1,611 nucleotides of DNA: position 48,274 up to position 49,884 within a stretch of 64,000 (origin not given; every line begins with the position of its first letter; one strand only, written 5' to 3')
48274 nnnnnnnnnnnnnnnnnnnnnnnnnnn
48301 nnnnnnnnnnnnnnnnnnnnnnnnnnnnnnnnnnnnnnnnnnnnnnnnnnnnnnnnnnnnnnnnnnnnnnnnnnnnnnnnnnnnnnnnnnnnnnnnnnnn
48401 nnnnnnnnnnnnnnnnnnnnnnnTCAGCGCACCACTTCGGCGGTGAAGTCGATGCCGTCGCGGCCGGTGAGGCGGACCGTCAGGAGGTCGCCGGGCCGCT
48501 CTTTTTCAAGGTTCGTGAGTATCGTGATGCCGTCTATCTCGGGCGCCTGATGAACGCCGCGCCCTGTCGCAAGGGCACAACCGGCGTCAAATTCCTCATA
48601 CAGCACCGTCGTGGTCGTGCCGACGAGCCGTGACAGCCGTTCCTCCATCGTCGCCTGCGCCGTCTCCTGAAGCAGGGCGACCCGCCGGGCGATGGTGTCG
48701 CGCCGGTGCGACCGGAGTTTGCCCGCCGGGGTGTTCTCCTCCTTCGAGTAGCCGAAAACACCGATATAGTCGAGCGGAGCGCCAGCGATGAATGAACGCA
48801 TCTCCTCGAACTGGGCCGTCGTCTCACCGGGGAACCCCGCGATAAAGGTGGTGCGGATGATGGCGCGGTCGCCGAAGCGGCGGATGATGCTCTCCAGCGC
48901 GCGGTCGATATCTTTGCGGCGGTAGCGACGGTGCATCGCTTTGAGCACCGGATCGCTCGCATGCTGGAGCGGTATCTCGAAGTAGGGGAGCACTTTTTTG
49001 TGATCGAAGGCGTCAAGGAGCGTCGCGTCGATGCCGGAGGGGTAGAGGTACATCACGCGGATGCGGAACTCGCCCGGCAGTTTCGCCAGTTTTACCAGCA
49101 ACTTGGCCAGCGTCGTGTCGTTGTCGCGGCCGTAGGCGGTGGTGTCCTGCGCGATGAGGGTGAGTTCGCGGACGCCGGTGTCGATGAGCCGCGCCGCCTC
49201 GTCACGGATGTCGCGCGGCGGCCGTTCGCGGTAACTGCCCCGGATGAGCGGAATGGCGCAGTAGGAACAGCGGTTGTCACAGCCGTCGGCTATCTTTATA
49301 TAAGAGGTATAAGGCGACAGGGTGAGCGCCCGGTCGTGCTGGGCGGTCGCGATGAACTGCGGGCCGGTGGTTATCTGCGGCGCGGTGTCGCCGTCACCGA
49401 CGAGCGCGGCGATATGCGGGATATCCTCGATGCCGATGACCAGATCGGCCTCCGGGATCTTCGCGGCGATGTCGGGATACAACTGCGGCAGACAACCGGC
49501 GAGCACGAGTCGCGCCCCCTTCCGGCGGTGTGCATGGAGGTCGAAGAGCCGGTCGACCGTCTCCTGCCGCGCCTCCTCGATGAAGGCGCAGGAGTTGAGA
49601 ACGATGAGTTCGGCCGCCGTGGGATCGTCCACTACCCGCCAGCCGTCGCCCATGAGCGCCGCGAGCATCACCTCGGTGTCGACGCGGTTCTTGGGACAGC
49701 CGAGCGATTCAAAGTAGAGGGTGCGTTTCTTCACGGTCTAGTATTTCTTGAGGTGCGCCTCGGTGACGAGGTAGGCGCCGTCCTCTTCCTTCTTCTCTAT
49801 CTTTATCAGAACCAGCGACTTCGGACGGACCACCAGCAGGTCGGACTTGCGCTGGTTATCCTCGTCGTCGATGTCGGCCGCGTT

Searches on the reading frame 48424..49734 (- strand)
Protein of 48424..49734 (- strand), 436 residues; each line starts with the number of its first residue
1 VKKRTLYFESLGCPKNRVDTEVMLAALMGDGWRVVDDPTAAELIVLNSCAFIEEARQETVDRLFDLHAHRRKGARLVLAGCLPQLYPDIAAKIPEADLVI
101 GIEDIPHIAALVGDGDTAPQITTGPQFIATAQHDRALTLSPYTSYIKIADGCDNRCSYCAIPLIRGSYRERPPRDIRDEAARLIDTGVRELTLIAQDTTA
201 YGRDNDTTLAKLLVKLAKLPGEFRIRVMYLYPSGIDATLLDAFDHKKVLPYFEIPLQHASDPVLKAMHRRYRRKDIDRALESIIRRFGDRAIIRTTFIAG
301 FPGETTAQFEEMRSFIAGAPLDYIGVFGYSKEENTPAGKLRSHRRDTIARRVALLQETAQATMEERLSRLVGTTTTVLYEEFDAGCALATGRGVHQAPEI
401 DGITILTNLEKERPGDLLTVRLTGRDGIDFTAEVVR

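Call 3: search_protein_families(library=pfam, proteins=[window:48424-49734:-], max_evalue=0.01)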
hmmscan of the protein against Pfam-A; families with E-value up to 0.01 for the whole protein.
window:48424-49734:- (436 aa): 3 families
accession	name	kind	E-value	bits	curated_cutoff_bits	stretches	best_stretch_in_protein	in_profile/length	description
PF00919.26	UPF0004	-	5.8e-23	81.2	27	1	6-101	2-98/98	Uncharacterized protein family UPF0004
PF04055.27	Radical_SAM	-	1e-22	81.5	29.5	1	147-316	2-166/166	Radical SAM superfamily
PF18693.7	TRAM_2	-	1.2e-12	48.3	27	1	371-435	1-63/63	TRAM domain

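Call 7: search_protein_families(library=ncbifam, proteins=[window:48424-49734:-], max_evalue=0.01)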
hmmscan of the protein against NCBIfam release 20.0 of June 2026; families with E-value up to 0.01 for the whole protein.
window:48424-49734:- (436 aa): 16 families
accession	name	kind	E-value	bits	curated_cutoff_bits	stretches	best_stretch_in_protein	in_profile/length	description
TIGR01125.1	TIGR01125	equivalog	1.5e-109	366.9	356.95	1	7-430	3-430/432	30S ribosomal protein S12 methylthiotransferase RimO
TIGR00089.1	TIGR00089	subfamily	8.4e-102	341.1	251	1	5-425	1-422/429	MiaB/RimO family radical SAM methylthiotransferase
TIGR01579.1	MiaB-like-C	equivalog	3.9e-74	250.4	357.05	1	8-385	1-385/416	tRNA (N(6)-L-threonylcarbamoyladenosine(37)-C(2))-methylthiotransferase MtaB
TIGR01578.1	MiaB-like-B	hypoth_equivalog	2.4e-67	227.5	314.7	1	6-435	2-421/421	tRNA (N(6)-L-threonylcarbamoyladenosine(37)-C(2))-methylthiotransferase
TIGR01574.1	miaB-methiolase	equivalog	1.9e-60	205.2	355.3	1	5-384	1-391/437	tRNA (N6-isopentenyl adenosine(37)-C2)-methylthiotransferase MiaB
NF010916.0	PRK14336.1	equivalog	4e-46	157.6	606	1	7-423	5-401/418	tRNA (N6-isopentenyl adenosine(37)-C2)-methylthiotransferase MiaB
TIGR04013.1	B12_SAM_MJ_1487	hypoth_equivalog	2e-14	53.3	251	1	141-316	149-330/382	TIGR04013 family B12-binding domain/radical SAM domain-containing protein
TIGR04014.1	B12_SAM_MJ_0865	equivalog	4.6e-14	52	360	1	144-326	161-343/434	methyl-coenzyme M reductase glutamine C-methyltransferase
TIGR04479.1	bcpD_PhpK_rSAM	subfamily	5.5e-10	38.2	600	1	145-322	243-412/504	PhpK family radical SAM P-methyltransferase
TIGR04072.2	rSAM_ladder_B12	equivalog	6.4e-09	35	360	1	146-311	183-341/443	lipid biosynthesis B12-binding/radical SAM protein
NF040542.1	rSAM_RCCLKC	equivalog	5.1e-06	25.9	450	1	132-321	169-352/423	arsinothricin biosynthesis radical SAM protein ArsL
NF038361.1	rSAM_Sden_1168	equivalog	2.1e-05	23.3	575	1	148-382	287-511/560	Sden_1168 family B12-binding radical SAM P-methyltransferase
TIGR04295.1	B12_rSAM_oligo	hypoth_equivalog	0.0001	21.2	400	1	146-195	203-252/422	TIGR04295 family B12-binding domain-containing radical SAM protein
TIGR03471.1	HpnJ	equivalog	0.0014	17.6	577.6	1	140-312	195-358/472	hopanoid biosynthesis associated radical SAM protein HpnJ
NF040546.1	rSAM_CUAEP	equivalog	0.0063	15.3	500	0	143-317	171-339/468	CUAEP/CCAEP-tail radical SAM (seleno)protein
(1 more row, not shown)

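Call 14: find_related_loci(query=window:48424-49734:-, collection=genome_contigs, flank=8000)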
Query window:48424-49734:- (436 aa) in genome_contigs; peptide patterns used: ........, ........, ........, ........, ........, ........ (x = any residue, [..] = any of these).
600 stretches matched a pattern (row limit reached: there are more); 557 encode a relative of the query (tblastn E <= 1e-3); the best 80 are kept; 80 distinct loci.
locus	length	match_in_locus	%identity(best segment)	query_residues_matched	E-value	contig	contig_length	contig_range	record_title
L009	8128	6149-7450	67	1-436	0e+0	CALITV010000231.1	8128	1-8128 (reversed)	MAG: uncultured bacterium isolate R1_Bin_METABAT__209_1 genome assembly, contig: c_000000914541, whole genome shotgun se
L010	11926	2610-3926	52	1-436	8e-155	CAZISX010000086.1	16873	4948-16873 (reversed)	MAG TPA_asm: uncultured Spirochaetales bacterium isolate binchicken_co113_125 genome assembly, contig: NODE_3928_length_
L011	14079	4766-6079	49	1-435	2e-146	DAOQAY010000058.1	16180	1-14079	MAG TPA_asm: bacterium isolate AMR_MDS_1250 NODE_3828_length_16180_cov_7.440682, whole genome shotgun sequence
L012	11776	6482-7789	47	2-435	3e-134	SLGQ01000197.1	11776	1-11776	MAG: Candidatus Sumerlaeota bacterium isolate CSSed165cm_107 CSSed16-5cm-19284, whole genome shotgun sequence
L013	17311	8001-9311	47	3-436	3e-138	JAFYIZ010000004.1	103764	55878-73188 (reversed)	Bacterium isolate RGIG7134 Water_buffalos_Abomasum-4__c74798, whole genome shotgun sequence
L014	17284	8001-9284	40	10-435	2e-95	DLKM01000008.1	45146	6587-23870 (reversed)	MAG TPA_asm: Christensenella sp. UBA7588 UBA7588_contig_470, whole genome shotgun sequence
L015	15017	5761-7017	39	10-427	8e-95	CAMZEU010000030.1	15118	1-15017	MAG TPA_asm: uncultured Clostridia bacterium isolate SRR10912534_bin.29_metaWRAP_v1.3_MAG genome assembly, contig: ERZ14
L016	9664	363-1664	39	10-436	7e-94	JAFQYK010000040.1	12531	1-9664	MAG: Clostridia bacterium isolate RGIG2264 Goat_Duodenum-3__c21081, whole genome shotgun sequence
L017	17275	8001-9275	40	10-432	6e-93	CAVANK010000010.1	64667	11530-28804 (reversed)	Butyrivibrio crossotus isolate H07606-L1_cleanbin_000015 genome assembly, contig: Spades_H07606-L1_contig_245, whole gen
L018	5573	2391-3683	39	10-433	8e-93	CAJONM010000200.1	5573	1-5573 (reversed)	uncultured Clostridia bacterium isolate Rumen_Coassembly_mag_1125 genome assembly, contig: k87_36481898, whole genome sh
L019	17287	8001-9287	40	10-436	8e-93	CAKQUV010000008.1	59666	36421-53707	MAG: uncultured Clostridia bacterium isolate REFINED_METABAT215_TOP10_CONTIGS_1500_ASSEMBLY_K77_MERGED__Hadza_PheChl_Fib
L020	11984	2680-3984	38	10-436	2e-92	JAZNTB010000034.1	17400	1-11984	MAG: Clostridia bacterium isolate T1900044805_TS20190271.MAGScoT_cleanbin_000015 SGB_2749_k141_383290, whole genome shot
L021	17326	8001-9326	38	1-435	1e-92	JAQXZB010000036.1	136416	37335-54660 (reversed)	MAG: Clostridiales bacterium isolate SUG1652 k141_4576134, whole genome shotgun sequence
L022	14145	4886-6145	39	10-422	2e-92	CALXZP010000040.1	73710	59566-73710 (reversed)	MAG: uncultured Clostridia bacterium isolate E14__bin165 genome assembly, contig: E14__k127_4036646, whole genome shotgu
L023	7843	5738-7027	39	10-432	3e-92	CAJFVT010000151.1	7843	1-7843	uncultured Clostridia bacterium isolate Coassembly_mag_225 genome assembly, contig: MAGpy_11413_min2k_bin_225_fak87_1253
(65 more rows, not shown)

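Call 16: find_related_loci(query=window:48424-49734:-, collection=metagenome_contigs, flank=8000)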
Query window:48424-49734:- (436 aa) in metagenome_contigs; peptide patterns used: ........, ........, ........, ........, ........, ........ (x = any residue, [..] = any of these).
599 stretches matched a pattern (row limit reached: there are more); 530 encode a relative of the query (tblastn E <= 1e-3); the best 80 are kept; 80 distinct loci.
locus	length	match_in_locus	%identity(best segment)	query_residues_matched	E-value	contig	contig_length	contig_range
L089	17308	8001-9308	94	1-436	0e+0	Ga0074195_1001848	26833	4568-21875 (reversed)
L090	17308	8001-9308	89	1-436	0e+0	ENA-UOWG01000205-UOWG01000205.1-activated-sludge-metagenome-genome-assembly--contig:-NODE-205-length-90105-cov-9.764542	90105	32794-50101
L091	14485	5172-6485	49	1-435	1e-146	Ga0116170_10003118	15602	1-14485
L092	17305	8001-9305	48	4-435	1e-139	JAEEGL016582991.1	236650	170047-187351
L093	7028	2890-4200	48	3-436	3e-139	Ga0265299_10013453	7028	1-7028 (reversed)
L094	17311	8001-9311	48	3-436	4e-139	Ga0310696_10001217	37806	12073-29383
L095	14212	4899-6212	46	1-435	4e-134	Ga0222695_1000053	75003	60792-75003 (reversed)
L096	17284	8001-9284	40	10-435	5e-92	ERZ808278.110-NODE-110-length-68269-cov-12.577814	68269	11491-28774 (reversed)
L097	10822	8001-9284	38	10-436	1e-91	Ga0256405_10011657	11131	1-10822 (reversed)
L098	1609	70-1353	38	10-436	3e-97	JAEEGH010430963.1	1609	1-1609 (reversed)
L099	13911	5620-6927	37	10-435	1e-90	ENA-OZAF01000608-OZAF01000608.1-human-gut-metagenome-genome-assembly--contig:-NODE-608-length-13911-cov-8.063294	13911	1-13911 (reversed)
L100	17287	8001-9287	40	2-435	7e-91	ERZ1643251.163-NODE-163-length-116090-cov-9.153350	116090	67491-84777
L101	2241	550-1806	39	10-427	3e-94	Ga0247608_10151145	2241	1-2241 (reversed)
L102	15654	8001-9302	41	3-435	2e-90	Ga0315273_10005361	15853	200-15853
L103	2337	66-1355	39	10-432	4e-94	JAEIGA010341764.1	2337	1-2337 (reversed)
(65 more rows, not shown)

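Call 54: list_cluster_members(proteins=[P0122, P0001, P0121, window:48424-49734:-, window:45577-47100:-])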
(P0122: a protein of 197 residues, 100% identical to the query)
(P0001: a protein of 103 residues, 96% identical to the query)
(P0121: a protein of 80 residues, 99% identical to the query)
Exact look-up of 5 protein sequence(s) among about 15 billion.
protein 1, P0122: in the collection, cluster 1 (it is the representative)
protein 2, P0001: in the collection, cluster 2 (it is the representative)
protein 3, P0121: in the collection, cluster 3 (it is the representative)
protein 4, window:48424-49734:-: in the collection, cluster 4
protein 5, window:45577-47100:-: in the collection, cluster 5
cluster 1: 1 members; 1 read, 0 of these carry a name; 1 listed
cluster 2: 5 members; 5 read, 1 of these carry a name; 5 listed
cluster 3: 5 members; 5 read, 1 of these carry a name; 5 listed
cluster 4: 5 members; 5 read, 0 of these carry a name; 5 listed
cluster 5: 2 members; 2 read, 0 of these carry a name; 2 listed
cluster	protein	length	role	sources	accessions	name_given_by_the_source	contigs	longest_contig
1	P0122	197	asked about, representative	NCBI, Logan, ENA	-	-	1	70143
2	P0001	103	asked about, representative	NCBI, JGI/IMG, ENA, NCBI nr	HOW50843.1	MAG TPA: DUF4258 domain-containing protein [bacterium] | DUF4258 domain-containing protein [bacterium]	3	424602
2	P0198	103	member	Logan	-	-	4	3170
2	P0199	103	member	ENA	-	-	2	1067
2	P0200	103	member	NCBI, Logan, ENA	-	-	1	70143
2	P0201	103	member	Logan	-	-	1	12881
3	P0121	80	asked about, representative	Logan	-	-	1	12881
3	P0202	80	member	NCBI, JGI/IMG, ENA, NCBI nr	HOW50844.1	MAG TPA: YgiT-type zinc finger protein [bacterium] | YgiT-type zinc finger protein [bacterium]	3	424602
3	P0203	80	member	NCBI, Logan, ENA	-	-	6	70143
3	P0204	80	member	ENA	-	-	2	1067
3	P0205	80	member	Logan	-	-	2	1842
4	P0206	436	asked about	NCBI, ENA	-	-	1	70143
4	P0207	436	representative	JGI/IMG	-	-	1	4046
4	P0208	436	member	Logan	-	-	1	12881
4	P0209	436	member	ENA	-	-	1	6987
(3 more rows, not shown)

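Call 67: search_protein_families(library=pfam, proteins=[L089:9916-10470:-, L090:9901-10413:-, L090:10536-11537:-], max_evalue=0.001)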
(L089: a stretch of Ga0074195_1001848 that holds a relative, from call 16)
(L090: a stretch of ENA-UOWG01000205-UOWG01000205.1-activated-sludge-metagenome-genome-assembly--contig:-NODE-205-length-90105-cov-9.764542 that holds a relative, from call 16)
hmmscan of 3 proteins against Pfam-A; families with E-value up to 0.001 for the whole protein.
L089:9916-10470:- (184 aa): 1 family
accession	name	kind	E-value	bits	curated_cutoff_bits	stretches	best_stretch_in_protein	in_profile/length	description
PF03167.25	UDG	-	4.7e-12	46.6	24.3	1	27-179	6-139/141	Uracil DNA glycosylase superfamily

L090:9901-10413:- (170 aa): 1 family
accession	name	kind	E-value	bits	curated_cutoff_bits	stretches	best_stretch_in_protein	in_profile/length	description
PF08695.16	Coa1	-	0.00071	19.8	22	0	54-138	17-92/117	Cytochrome oxidase complex assembly protein 1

L090:10536-11537:- (333 aa): 1 family
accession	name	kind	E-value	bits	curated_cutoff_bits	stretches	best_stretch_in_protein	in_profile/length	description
PF13310.11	Virulence_RhuM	-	9e-111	369.6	33.7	1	68-313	6-249/252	Virulence protein RhuM family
